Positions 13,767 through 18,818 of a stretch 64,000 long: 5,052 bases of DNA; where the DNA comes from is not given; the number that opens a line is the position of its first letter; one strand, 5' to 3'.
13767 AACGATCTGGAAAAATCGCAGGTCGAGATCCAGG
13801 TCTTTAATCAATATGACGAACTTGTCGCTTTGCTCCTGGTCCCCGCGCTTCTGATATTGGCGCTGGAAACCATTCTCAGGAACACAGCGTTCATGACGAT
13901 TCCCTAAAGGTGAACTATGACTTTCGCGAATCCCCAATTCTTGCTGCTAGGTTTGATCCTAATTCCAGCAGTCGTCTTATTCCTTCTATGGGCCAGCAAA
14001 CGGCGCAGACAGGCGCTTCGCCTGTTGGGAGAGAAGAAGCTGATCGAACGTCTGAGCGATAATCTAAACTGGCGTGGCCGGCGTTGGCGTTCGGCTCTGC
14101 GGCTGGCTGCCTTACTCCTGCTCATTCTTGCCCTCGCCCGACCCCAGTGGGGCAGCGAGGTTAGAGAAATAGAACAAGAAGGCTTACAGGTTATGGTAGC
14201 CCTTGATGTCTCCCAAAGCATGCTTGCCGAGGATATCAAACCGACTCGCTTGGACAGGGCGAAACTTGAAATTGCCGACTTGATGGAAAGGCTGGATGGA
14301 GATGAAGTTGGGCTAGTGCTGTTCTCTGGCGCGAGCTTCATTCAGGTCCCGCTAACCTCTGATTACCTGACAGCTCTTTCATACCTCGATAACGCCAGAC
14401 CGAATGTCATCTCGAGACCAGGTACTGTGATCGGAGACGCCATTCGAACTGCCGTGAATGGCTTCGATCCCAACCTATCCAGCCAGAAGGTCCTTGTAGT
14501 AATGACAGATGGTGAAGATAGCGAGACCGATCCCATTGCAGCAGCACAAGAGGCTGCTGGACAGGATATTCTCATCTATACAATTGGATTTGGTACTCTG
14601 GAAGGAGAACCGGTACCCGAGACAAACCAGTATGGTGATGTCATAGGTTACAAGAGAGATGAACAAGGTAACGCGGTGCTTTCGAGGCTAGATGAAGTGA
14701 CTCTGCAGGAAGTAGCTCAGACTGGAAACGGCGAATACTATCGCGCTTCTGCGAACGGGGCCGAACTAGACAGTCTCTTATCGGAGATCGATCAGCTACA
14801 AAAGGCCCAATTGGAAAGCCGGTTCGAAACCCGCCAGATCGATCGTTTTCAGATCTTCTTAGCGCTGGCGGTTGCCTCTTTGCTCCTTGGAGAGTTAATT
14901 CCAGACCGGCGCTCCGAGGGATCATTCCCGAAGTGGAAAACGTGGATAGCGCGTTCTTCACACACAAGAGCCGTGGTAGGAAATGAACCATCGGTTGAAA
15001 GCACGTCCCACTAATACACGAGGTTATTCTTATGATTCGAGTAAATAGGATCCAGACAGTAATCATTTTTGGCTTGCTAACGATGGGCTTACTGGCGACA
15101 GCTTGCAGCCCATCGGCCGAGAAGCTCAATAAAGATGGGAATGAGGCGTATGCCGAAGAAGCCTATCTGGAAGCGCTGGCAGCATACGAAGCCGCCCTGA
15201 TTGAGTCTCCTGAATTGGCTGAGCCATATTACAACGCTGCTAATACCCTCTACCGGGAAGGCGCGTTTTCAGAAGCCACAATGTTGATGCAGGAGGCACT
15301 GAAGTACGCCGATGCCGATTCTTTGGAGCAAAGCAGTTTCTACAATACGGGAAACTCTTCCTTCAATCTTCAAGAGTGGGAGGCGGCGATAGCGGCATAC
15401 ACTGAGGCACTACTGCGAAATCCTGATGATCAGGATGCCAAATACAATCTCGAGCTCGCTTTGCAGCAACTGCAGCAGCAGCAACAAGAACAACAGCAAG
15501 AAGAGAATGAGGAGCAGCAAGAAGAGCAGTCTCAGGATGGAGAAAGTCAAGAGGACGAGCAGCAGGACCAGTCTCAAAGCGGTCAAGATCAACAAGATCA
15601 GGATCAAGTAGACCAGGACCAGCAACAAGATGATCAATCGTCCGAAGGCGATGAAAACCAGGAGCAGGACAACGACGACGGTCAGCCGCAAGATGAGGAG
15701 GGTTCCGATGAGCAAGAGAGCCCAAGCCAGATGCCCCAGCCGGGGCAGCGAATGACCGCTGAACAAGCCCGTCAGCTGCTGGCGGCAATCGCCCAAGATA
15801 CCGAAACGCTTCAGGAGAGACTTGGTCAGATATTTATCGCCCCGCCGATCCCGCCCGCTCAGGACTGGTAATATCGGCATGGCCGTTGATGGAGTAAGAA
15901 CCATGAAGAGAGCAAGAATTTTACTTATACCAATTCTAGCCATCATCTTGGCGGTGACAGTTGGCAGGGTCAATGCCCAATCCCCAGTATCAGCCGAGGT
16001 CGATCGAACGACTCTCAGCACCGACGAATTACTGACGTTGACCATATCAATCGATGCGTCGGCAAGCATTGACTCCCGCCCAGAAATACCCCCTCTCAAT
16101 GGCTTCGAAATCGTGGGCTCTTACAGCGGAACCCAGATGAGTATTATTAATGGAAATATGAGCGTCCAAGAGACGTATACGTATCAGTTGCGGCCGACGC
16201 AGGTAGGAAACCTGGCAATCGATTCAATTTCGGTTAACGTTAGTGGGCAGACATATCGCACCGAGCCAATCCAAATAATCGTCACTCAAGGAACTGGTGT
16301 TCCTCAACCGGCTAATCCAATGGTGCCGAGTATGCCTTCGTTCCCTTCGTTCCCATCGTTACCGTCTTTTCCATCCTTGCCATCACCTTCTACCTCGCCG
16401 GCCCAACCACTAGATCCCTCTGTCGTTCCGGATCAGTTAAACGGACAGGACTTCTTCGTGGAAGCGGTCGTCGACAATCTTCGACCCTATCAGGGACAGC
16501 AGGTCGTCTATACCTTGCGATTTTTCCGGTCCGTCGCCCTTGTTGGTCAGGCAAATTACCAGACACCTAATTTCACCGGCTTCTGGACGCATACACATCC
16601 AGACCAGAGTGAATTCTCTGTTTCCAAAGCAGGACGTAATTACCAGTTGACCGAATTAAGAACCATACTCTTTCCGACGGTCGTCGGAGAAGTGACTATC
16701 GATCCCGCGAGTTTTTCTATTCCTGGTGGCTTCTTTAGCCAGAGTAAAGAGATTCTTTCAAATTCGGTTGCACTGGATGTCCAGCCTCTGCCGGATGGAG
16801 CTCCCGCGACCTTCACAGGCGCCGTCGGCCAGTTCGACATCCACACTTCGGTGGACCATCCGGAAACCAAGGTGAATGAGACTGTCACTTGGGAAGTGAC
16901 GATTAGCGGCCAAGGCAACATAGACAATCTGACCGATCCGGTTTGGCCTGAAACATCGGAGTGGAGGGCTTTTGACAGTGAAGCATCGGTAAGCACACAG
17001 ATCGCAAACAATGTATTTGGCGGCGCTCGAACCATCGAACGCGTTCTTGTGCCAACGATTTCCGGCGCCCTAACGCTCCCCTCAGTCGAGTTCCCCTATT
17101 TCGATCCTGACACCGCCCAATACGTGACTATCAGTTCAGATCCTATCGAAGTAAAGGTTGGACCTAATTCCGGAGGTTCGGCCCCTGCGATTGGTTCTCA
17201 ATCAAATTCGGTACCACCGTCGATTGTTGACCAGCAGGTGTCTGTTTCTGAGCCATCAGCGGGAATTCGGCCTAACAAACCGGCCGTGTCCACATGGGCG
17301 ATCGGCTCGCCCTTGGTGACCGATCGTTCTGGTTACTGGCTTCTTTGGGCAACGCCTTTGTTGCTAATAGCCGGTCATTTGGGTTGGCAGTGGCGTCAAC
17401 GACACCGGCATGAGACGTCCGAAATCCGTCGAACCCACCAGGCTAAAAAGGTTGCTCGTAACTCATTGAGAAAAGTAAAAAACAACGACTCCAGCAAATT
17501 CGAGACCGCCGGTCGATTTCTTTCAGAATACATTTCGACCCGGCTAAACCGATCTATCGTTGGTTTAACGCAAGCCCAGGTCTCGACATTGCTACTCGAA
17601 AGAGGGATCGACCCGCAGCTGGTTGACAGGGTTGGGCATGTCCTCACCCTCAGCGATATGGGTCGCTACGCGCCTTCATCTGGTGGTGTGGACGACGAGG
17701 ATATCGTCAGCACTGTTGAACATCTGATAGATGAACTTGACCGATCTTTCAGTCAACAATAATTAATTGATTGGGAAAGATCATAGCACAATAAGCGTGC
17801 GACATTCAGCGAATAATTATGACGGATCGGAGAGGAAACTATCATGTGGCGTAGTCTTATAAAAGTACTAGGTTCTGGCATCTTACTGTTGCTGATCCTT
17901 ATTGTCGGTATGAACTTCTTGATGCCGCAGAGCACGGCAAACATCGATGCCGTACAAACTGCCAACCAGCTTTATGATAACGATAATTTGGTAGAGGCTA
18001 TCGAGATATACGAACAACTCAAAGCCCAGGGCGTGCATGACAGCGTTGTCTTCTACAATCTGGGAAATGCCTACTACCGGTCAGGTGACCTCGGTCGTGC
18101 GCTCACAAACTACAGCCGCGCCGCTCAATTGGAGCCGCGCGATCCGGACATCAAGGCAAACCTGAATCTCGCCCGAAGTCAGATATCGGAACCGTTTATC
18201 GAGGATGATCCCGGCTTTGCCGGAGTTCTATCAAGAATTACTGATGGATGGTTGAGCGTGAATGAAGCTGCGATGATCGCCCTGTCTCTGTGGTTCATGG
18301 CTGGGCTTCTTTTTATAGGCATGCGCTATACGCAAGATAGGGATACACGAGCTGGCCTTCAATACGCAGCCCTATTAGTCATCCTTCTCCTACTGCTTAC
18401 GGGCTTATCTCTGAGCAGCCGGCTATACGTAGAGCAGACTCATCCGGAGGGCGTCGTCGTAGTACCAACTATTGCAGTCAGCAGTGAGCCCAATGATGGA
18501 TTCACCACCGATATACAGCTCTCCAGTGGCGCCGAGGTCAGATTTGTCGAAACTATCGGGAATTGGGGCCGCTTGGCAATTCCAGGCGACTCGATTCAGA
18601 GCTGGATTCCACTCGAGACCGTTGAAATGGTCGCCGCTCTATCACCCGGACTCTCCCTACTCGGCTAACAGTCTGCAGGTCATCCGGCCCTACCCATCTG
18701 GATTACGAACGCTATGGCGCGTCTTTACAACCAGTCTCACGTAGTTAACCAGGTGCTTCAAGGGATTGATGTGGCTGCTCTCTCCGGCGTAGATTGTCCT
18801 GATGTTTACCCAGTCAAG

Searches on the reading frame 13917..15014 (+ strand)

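Call 67: search_protein_families(library=pfam, proteins=[window:13917-15014:+], max_evalue=0.00001)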
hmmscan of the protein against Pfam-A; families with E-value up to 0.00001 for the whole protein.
window:13917-15014:+ (365 aa): 3 families
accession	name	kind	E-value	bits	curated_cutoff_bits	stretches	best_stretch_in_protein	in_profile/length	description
PF13519.12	VWA_2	-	2.3e-17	64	27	1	92-200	1-107/107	von Willebrand factor type A domain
PF00092.34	VWA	-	5.4e-16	59.7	23.8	1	92-227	2-141/174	von Willebrand factor type A domain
PF07584.16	BatA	-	1.8e-08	35.1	25.9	1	1-76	1-77/77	Aerotolerance regulator N-terminal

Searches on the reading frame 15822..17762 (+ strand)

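Call 67: search_protein_families(library=pfam, proteins=[window:15822-17762:+], max_evalue=0.00001)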
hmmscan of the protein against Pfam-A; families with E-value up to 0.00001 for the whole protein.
window:15822-17762:+ (646 aa): 1 family
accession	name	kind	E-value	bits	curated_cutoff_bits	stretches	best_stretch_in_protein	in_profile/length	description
PF13584.12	BatD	-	2.5e-38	131.1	24.1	2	58-154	1-92/92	BatD DUF11 like domain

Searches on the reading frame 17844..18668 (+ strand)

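Call 67: search_protein_families(library=pfam, proteins=[window:17844-18668:+], max_evalue=0.00001)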
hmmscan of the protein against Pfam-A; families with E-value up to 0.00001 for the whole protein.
window:17844-18668:+ (274 aa): 4 families
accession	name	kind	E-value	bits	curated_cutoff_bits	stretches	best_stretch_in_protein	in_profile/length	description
PF07719.23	TPR_2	-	7.5e-09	35.5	27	1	69-100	3-34/34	Tetratricopeptide repeat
PF00515.34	TPR_1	-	9.4e-08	32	27.8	1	69-100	3-34/34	Tetratricopeptide repeat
PF13414.12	TPR_11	-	6.3e-07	29.4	26.8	1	74-107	1-34/42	TPR repeat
PF13428.12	TPR_14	-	3.7e-06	27.5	23.5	0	71-106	5-40/44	Tetratricopeptide repeat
